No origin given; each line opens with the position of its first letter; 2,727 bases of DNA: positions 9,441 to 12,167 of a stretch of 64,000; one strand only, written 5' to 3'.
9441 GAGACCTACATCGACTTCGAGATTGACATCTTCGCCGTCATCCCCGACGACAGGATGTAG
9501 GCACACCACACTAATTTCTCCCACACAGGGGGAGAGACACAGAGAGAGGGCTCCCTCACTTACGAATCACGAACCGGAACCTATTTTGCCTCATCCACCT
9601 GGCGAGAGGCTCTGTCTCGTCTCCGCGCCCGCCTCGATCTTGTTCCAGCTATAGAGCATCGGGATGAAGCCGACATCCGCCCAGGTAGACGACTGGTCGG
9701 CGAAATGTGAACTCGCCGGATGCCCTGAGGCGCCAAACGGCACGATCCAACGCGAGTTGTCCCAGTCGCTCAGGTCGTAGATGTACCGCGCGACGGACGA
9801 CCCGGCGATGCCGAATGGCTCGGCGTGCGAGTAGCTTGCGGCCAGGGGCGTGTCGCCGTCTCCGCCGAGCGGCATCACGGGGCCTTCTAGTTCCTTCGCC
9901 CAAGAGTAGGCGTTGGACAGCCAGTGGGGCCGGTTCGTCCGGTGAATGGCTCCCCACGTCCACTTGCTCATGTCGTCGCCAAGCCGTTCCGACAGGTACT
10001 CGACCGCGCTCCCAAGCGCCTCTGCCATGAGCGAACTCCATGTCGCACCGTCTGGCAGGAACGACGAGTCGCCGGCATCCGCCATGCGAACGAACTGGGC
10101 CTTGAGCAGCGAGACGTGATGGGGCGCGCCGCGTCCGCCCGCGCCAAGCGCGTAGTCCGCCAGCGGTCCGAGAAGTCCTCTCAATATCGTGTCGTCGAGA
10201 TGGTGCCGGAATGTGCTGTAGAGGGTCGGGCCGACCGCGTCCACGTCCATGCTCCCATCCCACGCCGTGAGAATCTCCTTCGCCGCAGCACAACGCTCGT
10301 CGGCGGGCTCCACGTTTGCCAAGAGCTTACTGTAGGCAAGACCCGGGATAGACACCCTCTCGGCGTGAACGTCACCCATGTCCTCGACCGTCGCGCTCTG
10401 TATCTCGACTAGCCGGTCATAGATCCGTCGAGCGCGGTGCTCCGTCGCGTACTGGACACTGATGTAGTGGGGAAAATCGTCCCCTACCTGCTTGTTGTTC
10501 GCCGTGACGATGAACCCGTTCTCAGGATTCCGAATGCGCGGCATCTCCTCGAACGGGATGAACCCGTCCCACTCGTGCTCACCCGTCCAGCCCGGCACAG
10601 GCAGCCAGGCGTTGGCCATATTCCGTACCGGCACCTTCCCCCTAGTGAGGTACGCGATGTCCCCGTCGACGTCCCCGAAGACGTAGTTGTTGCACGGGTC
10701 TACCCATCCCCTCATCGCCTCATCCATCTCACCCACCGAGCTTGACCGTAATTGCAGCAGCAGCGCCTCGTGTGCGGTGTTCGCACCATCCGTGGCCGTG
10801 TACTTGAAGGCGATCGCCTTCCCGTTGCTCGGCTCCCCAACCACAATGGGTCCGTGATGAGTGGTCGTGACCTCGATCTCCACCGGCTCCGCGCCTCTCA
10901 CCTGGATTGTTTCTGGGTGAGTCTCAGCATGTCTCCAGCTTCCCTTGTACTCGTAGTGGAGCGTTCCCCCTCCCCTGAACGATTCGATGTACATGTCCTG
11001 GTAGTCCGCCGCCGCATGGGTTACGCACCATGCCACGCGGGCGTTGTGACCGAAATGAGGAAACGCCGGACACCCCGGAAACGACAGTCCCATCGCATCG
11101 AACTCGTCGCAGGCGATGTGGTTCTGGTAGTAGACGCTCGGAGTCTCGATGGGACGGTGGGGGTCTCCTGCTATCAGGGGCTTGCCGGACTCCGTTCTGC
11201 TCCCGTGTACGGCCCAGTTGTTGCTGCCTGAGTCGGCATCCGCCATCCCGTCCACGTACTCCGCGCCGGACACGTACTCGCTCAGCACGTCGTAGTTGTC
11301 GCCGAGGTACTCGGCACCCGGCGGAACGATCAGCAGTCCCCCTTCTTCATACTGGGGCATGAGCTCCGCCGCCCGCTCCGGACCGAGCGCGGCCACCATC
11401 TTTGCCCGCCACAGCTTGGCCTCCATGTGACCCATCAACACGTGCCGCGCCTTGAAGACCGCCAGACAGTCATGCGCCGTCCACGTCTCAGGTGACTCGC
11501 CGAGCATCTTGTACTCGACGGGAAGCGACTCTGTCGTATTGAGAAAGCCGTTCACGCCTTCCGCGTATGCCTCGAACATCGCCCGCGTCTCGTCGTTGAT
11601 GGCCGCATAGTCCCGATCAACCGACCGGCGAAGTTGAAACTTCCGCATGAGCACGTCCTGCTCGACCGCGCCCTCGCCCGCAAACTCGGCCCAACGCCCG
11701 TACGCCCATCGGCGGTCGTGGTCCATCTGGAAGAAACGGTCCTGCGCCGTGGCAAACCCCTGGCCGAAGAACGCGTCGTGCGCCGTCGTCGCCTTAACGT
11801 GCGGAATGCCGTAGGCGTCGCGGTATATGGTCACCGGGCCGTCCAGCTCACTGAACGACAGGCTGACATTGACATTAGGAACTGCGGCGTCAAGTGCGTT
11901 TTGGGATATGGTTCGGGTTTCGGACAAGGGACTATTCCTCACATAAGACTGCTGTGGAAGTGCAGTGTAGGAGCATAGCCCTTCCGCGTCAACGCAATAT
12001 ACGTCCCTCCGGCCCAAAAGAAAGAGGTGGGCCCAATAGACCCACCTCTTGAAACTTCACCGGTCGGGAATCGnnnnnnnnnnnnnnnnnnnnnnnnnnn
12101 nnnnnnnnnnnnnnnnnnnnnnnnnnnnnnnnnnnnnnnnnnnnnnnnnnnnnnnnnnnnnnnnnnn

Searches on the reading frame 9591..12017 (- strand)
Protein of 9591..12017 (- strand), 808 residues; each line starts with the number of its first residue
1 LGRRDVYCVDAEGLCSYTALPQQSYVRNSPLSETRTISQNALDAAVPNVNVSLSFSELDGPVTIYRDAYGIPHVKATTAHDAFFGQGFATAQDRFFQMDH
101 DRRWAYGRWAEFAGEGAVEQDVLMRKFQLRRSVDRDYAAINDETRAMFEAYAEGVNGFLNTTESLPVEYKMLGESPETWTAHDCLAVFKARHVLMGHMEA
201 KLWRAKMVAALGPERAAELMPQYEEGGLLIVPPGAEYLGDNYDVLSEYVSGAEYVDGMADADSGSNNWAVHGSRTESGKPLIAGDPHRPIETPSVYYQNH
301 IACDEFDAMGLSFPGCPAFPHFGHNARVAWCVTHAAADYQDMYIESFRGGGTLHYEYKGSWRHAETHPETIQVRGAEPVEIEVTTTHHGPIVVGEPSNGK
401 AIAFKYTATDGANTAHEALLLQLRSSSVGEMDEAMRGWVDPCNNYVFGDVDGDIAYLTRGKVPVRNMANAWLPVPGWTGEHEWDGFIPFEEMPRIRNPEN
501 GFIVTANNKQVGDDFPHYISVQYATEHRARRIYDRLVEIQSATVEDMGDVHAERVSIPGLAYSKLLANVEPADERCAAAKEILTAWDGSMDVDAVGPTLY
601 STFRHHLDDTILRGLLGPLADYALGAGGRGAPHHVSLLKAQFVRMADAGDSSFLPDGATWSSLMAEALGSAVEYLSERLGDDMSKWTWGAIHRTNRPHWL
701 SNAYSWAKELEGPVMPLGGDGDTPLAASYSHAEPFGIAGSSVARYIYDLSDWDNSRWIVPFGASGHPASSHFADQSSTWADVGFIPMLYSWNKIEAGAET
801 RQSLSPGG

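Call 18: search_protein_families(library=pfam, proteins=[window:9591-12017:-], max_evalue=0.001)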
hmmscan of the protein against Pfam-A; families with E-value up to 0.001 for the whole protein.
window:9591-12017:- (808 aa): 1 family
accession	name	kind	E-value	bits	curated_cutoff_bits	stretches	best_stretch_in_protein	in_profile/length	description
PF01804.23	Penicil_amidase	-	3.1e-203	678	21.3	1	61-796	1-675/675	Penicillin amidase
